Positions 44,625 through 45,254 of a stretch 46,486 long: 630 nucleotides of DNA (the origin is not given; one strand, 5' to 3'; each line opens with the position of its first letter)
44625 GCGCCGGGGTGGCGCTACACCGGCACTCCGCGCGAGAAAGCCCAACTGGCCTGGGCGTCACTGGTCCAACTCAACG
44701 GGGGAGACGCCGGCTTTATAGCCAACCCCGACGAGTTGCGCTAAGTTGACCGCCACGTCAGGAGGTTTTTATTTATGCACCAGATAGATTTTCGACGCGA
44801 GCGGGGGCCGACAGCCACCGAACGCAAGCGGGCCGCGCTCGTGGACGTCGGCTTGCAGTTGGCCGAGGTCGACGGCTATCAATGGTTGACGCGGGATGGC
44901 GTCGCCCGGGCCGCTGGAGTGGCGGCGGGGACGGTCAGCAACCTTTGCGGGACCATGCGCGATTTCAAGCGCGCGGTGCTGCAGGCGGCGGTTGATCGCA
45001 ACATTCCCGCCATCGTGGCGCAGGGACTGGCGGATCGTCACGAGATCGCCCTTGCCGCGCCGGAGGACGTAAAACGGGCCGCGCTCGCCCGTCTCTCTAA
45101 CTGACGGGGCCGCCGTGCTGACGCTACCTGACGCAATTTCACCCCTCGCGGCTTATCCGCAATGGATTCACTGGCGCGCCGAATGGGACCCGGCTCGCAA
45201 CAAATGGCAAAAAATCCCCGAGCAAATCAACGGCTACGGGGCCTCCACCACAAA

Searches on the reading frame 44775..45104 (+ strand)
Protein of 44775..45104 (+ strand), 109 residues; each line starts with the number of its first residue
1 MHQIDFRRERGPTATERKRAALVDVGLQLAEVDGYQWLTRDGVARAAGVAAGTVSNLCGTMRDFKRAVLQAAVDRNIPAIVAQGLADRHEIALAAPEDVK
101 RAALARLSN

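Call 7: search_protein_families(library=pfam, proteins=[window:44775-45104:+], max_evalue=0.01)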
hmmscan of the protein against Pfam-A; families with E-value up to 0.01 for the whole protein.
window:44775-45104:+ (109 aa): 1 family
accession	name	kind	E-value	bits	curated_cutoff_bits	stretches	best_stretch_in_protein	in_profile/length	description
PF00440.29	TetR_N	-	0.0099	16.1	24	0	22-54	1-33/47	Bacterial regulatory proteins, tetR family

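Call 8: search_protein_families(library=phrogs, proteins=[window:44775-45104:+], max_evalue=0.001)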
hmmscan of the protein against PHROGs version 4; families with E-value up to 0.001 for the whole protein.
window:44775-45104:+ (109 aa): 1 family
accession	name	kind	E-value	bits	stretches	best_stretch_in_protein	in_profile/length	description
phrog_8723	-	unknown function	2.9e-24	87.1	1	16-107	24-115/251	-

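Call 16: find_related_loci(query=window:44775-45104:+, collection=viral_contigs, flank=10000)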
Query window:44775-45104:+ (109 aa) in viral_contigs; peptide patterns used: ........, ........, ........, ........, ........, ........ (x = any residue, [..] = any of these).
9 stretches matched a pattern, but none encodes a relative of the query by tblastn (E <= 1e-3).

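Call 18: find_homologous_proteins(query=window:44775-45104:+, max_evalue=0.001)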
Query window:44775-45104:+ (109 aa): 12 proteins with E <= 0.001 among 314 candidates.
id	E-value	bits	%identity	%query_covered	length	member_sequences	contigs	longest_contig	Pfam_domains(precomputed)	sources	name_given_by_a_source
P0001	1.7e-61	222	98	100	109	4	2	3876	-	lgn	-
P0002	2.1e-43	164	75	99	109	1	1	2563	-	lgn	-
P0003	2.5e-27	113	63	81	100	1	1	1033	PF00440.30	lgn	-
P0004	3.8e-25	106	71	69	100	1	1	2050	PF00440.30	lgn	-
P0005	4.8e-25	106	57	99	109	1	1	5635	-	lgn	-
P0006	1.4e-24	104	62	72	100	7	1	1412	PF00440.30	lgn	-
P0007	2.1e-23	100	63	66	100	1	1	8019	PF00440.30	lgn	-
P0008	7.1e-22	95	57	72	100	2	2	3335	PF00440.30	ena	-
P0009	7.9e-22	95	57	89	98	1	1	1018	PF00440.30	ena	-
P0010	7.8e-20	89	53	84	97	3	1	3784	PF00440.30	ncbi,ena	-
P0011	1.6e-15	75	56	64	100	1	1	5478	PF00440.30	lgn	-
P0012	1.1e-9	56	41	83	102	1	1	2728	PF00440.30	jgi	jgi:AcrR family transcriptional regulator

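Call 19: find_encoding_contigs(protein=P0001, flank=10000, max_places=4)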
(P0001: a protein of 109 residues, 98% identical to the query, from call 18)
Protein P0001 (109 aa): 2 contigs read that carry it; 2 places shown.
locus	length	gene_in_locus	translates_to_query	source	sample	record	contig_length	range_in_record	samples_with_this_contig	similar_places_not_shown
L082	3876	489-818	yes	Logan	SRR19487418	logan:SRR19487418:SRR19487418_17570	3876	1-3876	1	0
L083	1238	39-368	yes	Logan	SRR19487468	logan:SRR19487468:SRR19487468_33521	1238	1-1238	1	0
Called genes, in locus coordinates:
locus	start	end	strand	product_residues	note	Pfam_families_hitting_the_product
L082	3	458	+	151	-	?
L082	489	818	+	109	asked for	-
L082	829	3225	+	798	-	PF22763:NrS1-1_pol-like_HBD, PF19263:DUF5906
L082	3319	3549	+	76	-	-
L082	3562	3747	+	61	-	-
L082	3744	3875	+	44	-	?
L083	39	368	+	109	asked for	-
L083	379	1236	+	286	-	?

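Call 20: find_encoding_contigs(protein=P0002, flank=10000, max_places=4)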
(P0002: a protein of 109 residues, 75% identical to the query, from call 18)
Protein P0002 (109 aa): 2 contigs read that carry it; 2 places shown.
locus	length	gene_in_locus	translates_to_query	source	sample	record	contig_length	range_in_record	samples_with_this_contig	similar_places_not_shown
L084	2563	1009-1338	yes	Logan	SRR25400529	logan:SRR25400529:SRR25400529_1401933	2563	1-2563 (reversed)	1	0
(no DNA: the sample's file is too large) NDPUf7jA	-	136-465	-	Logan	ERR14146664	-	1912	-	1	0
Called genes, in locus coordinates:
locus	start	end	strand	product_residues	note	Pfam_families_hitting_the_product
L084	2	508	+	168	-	?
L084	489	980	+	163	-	-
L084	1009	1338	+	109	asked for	-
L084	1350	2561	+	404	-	?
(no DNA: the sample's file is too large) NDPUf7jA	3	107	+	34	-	?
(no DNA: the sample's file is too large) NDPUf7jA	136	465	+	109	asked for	-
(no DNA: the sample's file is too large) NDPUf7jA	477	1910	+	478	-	?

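Call 21: find_encoding_contigs(protein=P0005, flank=10000, max_places=4)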
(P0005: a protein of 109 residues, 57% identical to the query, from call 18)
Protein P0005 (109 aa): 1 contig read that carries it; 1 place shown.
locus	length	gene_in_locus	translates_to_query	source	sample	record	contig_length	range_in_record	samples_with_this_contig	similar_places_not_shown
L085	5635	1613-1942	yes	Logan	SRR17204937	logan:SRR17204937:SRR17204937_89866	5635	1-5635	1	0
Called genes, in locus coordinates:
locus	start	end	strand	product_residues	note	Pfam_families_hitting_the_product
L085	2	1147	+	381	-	?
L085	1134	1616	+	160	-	-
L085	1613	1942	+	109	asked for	-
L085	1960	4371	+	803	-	PF22763:NrS1-1_pol-like_HBD, PF05272:VapE-like_dom (weak), PF19263:DUF5906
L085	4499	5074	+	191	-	-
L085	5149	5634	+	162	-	?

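Call 22: find_encoding_contigs(protein=P0007, flank=10000, max_places=4)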
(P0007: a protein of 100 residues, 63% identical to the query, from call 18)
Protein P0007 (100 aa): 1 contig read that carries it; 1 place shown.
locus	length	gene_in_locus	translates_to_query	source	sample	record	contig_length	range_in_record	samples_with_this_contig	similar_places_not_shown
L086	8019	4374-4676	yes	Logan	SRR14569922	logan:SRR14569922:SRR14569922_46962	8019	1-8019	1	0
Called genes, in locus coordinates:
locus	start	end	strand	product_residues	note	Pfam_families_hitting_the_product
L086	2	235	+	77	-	?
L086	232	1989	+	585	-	PF04851:ResIII, PF00271:Helicase_C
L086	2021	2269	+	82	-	-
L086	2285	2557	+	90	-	-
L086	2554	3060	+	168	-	-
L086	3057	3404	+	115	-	-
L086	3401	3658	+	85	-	-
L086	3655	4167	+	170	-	-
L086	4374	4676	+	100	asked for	PF00440:TetR_N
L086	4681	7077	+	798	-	PF22763:NrS1-1_pol-like_HBD, PF19263:DUF5906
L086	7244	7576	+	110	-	-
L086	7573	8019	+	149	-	?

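Call 26: find_related_loci(query=A1, collection=viral_contigs, flank=10000)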
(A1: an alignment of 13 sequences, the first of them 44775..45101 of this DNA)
Query A1 (109 aa) in viral_contigs; peptide patterns used: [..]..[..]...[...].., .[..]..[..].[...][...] (x = any residue, [..] = any of these).
25 stretches matched a pattern; 9 encode a relative of the query (tblastn E <= 1e-3); 9 distinct loci.
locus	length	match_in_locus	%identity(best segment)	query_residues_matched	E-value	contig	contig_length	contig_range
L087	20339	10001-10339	44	1-109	2e-28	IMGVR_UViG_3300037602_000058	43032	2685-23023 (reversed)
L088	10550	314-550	59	22-100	1e-27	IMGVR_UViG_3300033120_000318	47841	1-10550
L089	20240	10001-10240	55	22-101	5e-26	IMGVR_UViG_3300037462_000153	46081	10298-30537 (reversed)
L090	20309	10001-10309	50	7-109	1e-25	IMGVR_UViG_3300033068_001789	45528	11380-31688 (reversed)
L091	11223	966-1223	52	22-107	2e-22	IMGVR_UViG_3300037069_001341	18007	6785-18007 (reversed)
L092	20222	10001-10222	58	34-107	5e-22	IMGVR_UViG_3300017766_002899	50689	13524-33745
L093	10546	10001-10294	44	8-107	5e-20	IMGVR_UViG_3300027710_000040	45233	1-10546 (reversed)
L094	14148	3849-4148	43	2-109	1e-19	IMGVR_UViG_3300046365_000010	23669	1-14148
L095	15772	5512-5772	44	22-108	2e-17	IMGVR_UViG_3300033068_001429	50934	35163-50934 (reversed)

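Call 27: find_related_loci(query=A1, collection=genome_contigs, flank=10000)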
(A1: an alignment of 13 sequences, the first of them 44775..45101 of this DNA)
Query A1 (109 aa) in genome_contigs; peptide patterns used: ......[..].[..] (x = any residue, [..] = any of these).
144 stretches matched a pattern; 2 encode a relative of the query (tblastn E <= 1e-3); 2 distinct loci.
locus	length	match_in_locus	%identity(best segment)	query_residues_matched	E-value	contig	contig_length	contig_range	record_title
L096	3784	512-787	53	18-109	8e-28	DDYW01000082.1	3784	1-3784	MAG TPA_asm: Candidatus Hydrogenedentes bacterium UBA2224 UBA2224_contig_172469, whole genome shotgun sequence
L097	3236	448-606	42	41-95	6e-6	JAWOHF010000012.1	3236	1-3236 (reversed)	MAG: Candidatus Aminicenantes bacterium isolate CWP4-2.bin.162 k191_267502, whole genome shotgun sequence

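Call 37: search_solved_structures(query=A1, max_evalue=1, show_alignments=2)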
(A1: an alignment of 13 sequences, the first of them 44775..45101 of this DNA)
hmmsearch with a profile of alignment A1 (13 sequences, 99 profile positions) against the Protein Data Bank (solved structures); distinct sequences matched with E-value up to 1: 241 (the best 60 are shown).
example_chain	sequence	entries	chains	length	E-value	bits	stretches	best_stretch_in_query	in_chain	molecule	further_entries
5vl9_A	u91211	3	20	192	4.1e-09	39.9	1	5-59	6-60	Regulatory protein TetR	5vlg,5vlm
8wp6_A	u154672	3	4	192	7.7e-08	35.9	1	5-57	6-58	TetR family transcriptional regulator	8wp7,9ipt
1zkg_A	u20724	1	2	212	1.4e-07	35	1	7-54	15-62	transcriptional regulator, TetR family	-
2id6_A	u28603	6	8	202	1.8e-07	34.6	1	7-54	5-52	TRANSCRIPTIONAL REGULATOR, TetR FAMILY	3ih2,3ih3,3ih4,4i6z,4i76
8z0c_A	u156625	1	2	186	1.9e-07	34.6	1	6-57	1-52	TetR family transcriptional regulator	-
9b7y_A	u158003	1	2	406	2.1e-07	34.4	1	6-67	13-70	Transcriptional repressor Mce3R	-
1z77_A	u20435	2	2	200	2.1e-07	34.4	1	7-54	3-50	transcriptional regulator (TetR family) | Transcriptional regulator, TetR family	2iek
3he0_A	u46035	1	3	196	3.1e-07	33.9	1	5-77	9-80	Transcriptional regulator, TetR family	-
5gpa_A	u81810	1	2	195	2.8e-06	30.8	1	6-64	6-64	Transcriptional regulator (TetR/AcrR family)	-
2hyj_A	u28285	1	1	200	3e-06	30.8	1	6-77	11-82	Putative tetR-family transcriptional regulator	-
5gp9_A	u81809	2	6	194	4.7e-06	30.1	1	8-65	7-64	Transcriptional regulator (TetR/AcrR family)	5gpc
3ang_C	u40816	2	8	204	1e-05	29.1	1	5-49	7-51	Transcriptional repressor, TetR family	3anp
1rkt_A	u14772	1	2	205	1e-05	29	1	5-67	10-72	protein yfiR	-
5cw8_A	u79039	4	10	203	1.1e-05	29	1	5-52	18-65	HTH-type transcriptional repressor KstR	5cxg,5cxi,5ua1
3mnl_A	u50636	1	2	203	1.1e-05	28.9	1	5-52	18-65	TRANSCRIPTIONAL REGULATORY PROTEIN (PROBABLY TETR-FAMILY)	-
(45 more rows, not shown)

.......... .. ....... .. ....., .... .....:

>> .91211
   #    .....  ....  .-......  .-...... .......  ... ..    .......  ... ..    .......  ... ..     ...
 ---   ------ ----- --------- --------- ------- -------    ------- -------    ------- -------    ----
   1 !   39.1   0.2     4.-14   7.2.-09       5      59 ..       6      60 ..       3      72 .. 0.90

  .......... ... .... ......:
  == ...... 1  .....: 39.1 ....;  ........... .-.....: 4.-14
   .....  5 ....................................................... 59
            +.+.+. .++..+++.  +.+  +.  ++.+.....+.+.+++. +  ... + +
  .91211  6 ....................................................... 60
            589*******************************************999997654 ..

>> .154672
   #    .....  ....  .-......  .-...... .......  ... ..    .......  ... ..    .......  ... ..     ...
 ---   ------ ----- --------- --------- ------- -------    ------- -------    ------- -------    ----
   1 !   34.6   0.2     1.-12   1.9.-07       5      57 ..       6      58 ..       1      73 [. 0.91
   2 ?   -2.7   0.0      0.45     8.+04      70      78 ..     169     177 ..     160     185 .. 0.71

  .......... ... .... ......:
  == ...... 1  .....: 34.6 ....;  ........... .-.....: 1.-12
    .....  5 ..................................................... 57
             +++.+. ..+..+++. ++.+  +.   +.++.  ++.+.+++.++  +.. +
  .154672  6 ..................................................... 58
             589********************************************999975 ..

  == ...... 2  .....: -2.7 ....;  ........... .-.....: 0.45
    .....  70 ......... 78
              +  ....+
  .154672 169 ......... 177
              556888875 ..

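Call 42: search_protein_representatives(alignment_id=A1)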
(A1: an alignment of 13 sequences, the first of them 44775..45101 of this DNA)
Query: 13 sequences, 99 profile positions. Proteins with E-value up to 0.001 (for the whole library): 6190; up to 1e-10: 1515; up to 1e-30: 4. The best 150 are listed.
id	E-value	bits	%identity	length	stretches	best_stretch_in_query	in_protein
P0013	4.0e-34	133.0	-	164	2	6-97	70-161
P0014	3.2e-33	130.1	-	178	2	6-98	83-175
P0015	4.3e-32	126.5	-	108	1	5-98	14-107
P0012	4.1e-31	123.4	-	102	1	5-99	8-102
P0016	7.4e-28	112.9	-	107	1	4-97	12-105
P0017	1.3e-27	112.1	-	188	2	6-98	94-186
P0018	1.4e-27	112.1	-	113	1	5-98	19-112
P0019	1.6e-27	111.8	-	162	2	6-95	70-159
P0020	2.3e-27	111.3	-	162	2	6-98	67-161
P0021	2.7e-27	111.1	-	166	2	6-95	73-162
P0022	6.4e-27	109.9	-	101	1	6-97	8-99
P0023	6.5e-27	109.9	-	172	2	6-98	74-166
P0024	1.1e-26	109.2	-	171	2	7-95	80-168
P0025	1.5e-26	108.7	-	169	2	7-99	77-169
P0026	2.0e-26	108.4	-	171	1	5-97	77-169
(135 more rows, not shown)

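Call 52: search_dna_similar(query=window:44775-45101:+, collection=phages, mode=protein, max_evalue=0.001, max_rows=40)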
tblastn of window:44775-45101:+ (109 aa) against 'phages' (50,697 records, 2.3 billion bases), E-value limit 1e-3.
Records with a match: 16; places in all: 16; records where one place covers at least 80% of the query: 9.
Best place of each record, by identity: <60% 16.
By first word of the organism name: Vibrio 8; Edwardsiella 5; Phage 1; Aeromonaas 1; Oceanospirillum 1.
By host as written in the record: Vibrio cholerae 3; - 3; Vibrio cholerae ElTor 2; Edwardsiella ictaluri 2; Vibrio mediterranei Vib-oc-097 (CECT 30098) 1; Vibrio mediterranei OcU_367 1; Vibrio cholerae O1 Classical 1; Aeromonas veronii 1; and 2 more.
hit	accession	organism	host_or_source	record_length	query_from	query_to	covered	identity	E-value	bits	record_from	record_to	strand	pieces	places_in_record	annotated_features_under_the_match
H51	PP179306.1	Vibrio phage 97.13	Vibrio mediterranei Vib-oc-097 (CECT ...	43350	15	104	83%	40.7%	2e-6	50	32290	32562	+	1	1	record has no annotation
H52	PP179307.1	Vibrio phage 367.14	Vibrio mediterranei OcU_367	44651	15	104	83%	39.6%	1e-5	48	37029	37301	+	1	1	record has no annotation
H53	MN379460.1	Vibrio phage Rostov M3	Vibrio cholerae O1 Classical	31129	22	107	79%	40.7%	8e-5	45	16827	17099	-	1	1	putative transcriptional regulator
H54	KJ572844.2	Vibrio phage 24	Vibrio cholerae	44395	22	107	79%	40.7%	8e-5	45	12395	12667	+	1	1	putative transcriptional regulator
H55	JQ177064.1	Vibrio phage vB_VchM-138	Vibrio cholerae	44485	22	107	79%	40.7%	8e-5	45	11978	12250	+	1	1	putative TetR transcriptional regulator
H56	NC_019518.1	Vibrio phage vB_VchM-138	Vibrio cholerae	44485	22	107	79%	40.7%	8e-5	45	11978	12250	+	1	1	putative TetR transcriptional regulator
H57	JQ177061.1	Vibrio phage CP-T1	Vibrio cholerae ElTor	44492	22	107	79%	40.7%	8e-5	45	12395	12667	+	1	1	putative TetR transcriptional regulator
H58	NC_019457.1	Vibrio phage CP-T1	Vibrio cholerae ElTor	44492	22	107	79%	40.7%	8e-5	45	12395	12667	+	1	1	putative TetR transcriptional regulator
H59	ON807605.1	Phage vB_KsaM-C1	-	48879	22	107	79%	39.5%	3e-4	44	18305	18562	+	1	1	TetR family transcriptional regulator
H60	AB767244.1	Edwardsiella phage MSW-3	-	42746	19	107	82%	36.0%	1e-4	45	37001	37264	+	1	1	hypothetical protein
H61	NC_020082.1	Edwardsiella phage MSW-3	-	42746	19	107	82%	36.0%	1e-4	45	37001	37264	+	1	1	hypothetical protein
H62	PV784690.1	Aeromonaas phage AeroV_348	Aeromonas veronii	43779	22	109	81%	35.2%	8e-4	42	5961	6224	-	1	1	putative transcriptional regulator | hypothetical protein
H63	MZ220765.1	Edwardsiella phage PVN06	Edwardsiella ictaluri strain E1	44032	19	107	82%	34.8%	2e-4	44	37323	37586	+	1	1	hypothetical protein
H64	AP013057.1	Edwardsiella phage PEi21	Edwardsiella ictaluri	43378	19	107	82%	34.8%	2e-4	44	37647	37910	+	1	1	hypothetical protein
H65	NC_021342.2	Edwardsiella phage PEi21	Edwardsiella ictaluri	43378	19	107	82%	34.8%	2e-4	44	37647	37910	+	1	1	hypothetical protein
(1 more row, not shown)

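Call 53: predict_structure(alignment_id=A2)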
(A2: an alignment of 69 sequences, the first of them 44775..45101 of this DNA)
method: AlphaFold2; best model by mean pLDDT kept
length: 109 residues; sequences in the alignment: 69
mean_pLDDT: 95.9   pTM: 0.87
mean pLDDT of the five models: 95.9, 95.3, 95.3, 94.9, 94.7
residues with pLDDT >= 90: 101; 70-90: 7; 50-70: 1; < 50: 0
segments of 3 or more residues with pLDDT < 50: none
pLDDT, mean of each block of 10 residues (from residue 1): 85 95 98 97 97 97 98 98 97 98 93
secondary structure, 60 per line:
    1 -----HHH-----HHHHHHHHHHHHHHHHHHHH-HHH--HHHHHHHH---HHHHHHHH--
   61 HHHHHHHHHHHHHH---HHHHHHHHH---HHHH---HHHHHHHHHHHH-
elements in order: H14-33 H40-47 H51-58 H61-74 H78-86 H90-93 H97-108

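Call 66: fold_search(model_id=the predicted structure, library=pdb)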
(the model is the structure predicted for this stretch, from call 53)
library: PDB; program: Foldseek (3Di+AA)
matches with E <= 10: 918; with E <= 0.001: 0
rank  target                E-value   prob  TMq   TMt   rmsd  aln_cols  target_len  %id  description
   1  5gp9_A                9.3e-03  1.00  0.46  0.27  11.0       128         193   17  Structural analysis of fatty acid degradation regulator FadR from Bacillus halodurans (released 2017-03-01)
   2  5gpa_A                1.0e-02  1.00  0.46  0.28  10.3       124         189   18  Structural analysis of fatty acid degradation regulator FadR from Bacillus halodurans (released 2017-03-01)
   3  2pbx_A                1.1e-02  1.00  0.54  0.31  10.9       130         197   15  Vibrio cholerae HapR (released 2007-10-02)
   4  5vl9_D                1.3e-02  1.00  0.54  0.32  10.1       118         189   18  Crystal structure of EilR in complex with eilO DNA element (released 2018-06-27)
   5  7amn_A                1.9e-02  1.00  0.55  0.33  10.8       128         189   16  Structure of LuxR with DNA (repression) (released 2021-03-31)
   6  7xy5                  2.1e-02  1.00  0.55  0.32  10.6       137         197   14  HapR_Double Mutant with CHES buffer (released 2023-02-22)
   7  7xxs_A                2.1e-02  1.00  0.53  0.30  11.3       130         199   16  HapR mutant I141V (released 2023-02-22)
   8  7xxs_B                2.7e-02  1.00  0.54  0.31  10.9       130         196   15  HapR mutant I141V (released 2023-02-22)
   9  7xxo_A                2.7e-02  1.00  0.53  0.30  10.2       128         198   14  HapR Native in CHES buffer pH 9.5 (released 2023-02-22)
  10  8zf3_A                3.0e-02  1.00  0.53  0.31   9.5       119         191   15  Quorum Sensing Master Regulator SmcR of Photobacterium profundum (released 2025-05-07)
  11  8wp7                  3.0e-02  1.00  0.53  0.32  10.4       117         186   14  Crystal structure of a TetR family regulator AmvR from Acinetobacter baumannii with spermidine bound (released 2025-04-16)
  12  7xyi                  3.1e-02  1.00  0.53  0.30  11.1       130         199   15  HapR Quadruple mutant Y76F, L97I, I141V, F171C (released 2023-02-22)
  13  7xxo_B                3.1e-02  1.00  0.52  0.30  11.1       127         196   16  HapR Native in CHES buffer pH 9.5 (released 2023-02-22)
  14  2id6                  3.3e-02  1.00  0.48  0.27  11.6       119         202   15  Crystal structure of transcriptional regulator (tm1030) at 1.75A resolution (released 2007-08-28)
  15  7amn_B                3.3e-02  1.00  0.51  0.31   9.9       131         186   16  Structure of LuxR with DNA (repression) (released 2021-03-31)
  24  5vl9_B                5.4e-02  1.00  0.53  0.32  10.1       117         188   18  Crystal structure of EilR in complex with eilO DNA element (released 2018-06-27)
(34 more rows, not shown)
